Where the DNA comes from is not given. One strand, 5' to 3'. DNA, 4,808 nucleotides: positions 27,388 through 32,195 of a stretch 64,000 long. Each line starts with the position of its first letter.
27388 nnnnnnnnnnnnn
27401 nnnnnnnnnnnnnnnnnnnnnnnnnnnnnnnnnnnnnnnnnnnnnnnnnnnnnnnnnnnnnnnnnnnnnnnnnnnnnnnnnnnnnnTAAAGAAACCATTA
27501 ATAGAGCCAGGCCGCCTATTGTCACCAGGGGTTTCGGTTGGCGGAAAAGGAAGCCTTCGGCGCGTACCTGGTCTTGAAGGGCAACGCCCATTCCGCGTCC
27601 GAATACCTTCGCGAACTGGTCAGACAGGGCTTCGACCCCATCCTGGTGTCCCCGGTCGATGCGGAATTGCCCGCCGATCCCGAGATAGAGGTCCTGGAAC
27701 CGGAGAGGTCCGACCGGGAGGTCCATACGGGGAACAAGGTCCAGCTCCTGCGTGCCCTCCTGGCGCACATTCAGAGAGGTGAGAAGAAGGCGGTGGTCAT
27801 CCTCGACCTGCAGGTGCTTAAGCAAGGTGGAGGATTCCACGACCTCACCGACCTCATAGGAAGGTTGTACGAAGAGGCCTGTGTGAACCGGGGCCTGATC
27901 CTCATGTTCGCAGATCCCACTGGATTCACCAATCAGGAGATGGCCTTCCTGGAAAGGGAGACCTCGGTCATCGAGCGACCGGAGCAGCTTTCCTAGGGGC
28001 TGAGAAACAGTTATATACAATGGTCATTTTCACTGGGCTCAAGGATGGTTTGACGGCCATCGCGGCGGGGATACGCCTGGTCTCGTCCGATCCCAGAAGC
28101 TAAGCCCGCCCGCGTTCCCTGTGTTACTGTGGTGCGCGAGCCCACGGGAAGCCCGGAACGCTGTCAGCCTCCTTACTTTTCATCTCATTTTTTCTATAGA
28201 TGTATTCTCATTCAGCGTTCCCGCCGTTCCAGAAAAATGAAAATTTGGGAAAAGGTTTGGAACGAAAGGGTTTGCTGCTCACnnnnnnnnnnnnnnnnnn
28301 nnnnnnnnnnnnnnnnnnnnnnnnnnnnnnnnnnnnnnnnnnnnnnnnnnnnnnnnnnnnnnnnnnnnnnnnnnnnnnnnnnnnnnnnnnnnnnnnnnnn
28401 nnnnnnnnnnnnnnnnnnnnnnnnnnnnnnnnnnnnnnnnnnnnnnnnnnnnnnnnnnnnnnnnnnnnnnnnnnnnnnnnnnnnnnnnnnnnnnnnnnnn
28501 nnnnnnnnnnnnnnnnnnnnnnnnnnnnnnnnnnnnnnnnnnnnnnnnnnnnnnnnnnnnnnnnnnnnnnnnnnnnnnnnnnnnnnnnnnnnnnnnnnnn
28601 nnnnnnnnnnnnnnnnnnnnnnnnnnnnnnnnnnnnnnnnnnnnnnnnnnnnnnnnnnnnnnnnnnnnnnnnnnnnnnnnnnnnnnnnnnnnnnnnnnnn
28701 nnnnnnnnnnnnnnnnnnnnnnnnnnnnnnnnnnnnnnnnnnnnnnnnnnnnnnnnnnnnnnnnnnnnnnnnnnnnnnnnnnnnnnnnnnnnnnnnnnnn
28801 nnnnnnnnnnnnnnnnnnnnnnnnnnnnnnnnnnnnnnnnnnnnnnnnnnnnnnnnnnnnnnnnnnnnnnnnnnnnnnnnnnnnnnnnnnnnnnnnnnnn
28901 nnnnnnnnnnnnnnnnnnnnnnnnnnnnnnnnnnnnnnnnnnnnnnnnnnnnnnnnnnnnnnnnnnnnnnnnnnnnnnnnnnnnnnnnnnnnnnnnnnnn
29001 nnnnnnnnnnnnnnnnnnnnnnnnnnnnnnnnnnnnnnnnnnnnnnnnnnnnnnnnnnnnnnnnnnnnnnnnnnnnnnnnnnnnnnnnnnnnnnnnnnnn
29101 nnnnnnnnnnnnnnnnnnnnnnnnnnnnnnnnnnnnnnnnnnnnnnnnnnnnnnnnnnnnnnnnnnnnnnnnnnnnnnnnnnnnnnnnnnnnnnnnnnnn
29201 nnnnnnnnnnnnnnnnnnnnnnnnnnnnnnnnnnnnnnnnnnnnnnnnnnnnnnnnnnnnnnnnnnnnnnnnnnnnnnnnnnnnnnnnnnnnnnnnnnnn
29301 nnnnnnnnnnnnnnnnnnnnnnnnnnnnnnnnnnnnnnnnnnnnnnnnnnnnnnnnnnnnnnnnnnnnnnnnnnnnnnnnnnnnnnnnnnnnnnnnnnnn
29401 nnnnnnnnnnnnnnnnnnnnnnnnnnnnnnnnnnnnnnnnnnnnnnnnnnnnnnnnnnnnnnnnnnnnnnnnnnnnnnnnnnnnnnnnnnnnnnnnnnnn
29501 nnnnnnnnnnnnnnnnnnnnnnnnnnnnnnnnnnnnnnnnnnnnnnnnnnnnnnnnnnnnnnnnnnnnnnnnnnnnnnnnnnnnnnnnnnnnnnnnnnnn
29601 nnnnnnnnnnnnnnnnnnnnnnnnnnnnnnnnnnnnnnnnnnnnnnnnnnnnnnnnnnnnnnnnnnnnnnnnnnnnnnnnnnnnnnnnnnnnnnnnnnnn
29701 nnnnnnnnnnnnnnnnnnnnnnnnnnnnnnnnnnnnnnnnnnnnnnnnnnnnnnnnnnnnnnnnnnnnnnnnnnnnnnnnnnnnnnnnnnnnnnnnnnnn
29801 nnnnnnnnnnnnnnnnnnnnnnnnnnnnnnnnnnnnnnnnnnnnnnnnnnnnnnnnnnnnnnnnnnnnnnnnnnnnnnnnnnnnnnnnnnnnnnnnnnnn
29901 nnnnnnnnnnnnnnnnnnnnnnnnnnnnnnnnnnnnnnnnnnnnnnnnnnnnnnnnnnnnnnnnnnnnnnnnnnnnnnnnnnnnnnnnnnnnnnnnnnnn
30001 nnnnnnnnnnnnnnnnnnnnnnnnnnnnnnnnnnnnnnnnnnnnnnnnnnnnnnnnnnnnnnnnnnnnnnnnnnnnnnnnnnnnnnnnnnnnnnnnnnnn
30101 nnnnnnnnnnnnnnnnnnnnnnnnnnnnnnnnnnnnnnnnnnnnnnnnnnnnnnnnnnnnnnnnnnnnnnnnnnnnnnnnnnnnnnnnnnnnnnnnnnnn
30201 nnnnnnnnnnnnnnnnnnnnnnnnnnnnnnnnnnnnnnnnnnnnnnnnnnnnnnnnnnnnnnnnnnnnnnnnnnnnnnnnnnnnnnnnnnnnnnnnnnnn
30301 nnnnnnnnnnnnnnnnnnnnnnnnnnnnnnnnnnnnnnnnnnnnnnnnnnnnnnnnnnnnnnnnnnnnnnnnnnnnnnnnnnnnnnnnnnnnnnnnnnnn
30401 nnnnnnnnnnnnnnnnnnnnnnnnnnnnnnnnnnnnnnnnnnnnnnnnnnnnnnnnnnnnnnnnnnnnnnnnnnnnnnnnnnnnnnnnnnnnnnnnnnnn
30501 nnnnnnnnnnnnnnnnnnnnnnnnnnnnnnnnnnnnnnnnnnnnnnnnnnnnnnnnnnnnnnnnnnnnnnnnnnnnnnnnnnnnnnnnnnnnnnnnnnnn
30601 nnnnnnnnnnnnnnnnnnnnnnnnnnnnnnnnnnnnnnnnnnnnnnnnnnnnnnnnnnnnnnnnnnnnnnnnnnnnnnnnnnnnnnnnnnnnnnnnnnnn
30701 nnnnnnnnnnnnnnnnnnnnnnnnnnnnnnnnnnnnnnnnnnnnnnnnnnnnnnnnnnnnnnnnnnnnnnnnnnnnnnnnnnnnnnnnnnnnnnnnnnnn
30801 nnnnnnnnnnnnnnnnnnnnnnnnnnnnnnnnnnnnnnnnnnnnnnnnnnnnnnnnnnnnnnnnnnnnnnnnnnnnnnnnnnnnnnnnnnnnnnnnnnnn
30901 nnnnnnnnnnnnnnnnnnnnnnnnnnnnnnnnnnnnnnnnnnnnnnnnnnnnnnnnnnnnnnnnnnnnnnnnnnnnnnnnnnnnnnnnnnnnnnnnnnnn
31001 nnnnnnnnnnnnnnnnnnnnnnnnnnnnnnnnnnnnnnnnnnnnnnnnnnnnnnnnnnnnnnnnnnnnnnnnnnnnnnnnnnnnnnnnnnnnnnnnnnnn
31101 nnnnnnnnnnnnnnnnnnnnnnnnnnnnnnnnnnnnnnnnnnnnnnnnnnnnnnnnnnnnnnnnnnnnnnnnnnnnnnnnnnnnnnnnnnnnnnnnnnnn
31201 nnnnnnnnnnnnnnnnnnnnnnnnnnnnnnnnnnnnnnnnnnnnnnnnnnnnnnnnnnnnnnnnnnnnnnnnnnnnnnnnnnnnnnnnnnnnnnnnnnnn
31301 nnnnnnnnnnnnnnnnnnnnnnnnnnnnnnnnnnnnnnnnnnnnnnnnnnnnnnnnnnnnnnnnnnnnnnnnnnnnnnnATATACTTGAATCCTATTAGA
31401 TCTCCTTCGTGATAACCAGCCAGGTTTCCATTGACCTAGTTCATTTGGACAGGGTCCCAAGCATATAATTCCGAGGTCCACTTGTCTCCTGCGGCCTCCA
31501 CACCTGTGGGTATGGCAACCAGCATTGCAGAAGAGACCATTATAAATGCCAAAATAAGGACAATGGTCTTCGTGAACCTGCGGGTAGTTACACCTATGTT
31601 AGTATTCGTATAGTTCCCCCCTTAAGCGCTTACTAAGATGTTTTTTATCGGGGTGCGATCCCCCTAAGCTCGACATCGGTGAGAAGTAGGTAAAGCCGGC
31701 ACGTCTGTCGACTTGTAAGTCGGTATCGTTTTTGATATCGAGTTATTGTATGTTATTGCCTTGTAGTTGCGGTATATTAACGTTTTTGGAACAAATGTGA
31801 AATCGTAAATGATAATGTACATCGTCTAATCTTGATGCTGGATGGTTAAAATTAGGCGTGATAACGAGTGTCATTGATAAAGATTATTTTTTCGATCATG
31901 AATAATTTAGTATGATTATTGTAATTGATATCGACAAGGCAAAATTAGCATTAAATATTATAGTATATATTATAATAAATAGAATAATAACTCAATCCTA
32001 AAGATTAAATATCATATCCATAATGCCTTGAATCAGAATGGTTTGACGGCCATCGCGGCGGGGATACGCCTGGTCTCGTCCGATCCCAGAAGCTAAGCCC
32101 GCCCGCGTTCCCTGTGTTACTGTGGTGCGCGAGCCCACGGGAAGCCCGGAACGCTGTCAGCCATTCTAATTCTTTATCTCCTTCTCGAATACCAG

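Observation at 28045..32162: Two base-identical 5S rRNA genes in direct orientation bracket a 3.9-kb single-gene adhesin island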

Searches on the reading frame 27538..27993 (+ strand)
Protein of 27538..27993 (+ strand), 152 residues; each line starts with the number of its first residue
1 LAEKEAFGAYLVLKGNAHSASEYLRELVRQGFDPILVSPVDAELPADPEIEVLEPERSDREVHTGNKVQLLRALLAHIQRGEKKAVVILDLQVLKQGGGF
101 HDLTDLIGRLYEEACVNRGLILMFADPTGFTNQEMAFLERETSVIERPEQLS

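Call 15: search_protein_families(library=pfam, proteins=[window:27538-27993:+], max_evalue=0.01)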
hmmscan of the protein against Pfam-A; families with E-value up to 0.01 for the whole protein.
window:27538-27993:+ (152 aa): 1 family
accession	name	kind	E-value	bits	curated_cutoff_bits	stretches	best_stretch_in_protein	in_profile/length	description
PF05763.18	DUF835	-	2.5e-06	27.8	33.1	1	59-141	53-135/136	Protein of unknown function (DUF835)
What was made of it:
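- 27538..27996 (+): DUF835-like gene, immediately upstream of 5S copy a. Weak Pfam PF05763 match (27.8 bits, below the 33.1-bit cut-off; call 15).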

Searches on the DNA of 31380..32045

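Call 45: search_rna_families(source=window, start=31380, end=32045, threshold=evalue, max_evalue=1)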
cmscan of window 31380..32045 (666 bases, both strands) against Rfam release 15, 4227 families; matches with E-value up to 1: 0.
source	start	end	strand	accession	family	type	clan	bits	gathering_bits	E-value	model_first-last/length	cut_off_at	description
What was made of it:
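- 31610..32004 (.): AT-rich intergenic region: the adhesin 5' leader and promoter, divergent from 5S copy b. It holds two conserved hairpins (about 31650-31664 and 31693-31714). No Rfam match at E <= 1 (call 45).
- Tried and rejected: Nothing found (call 45).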
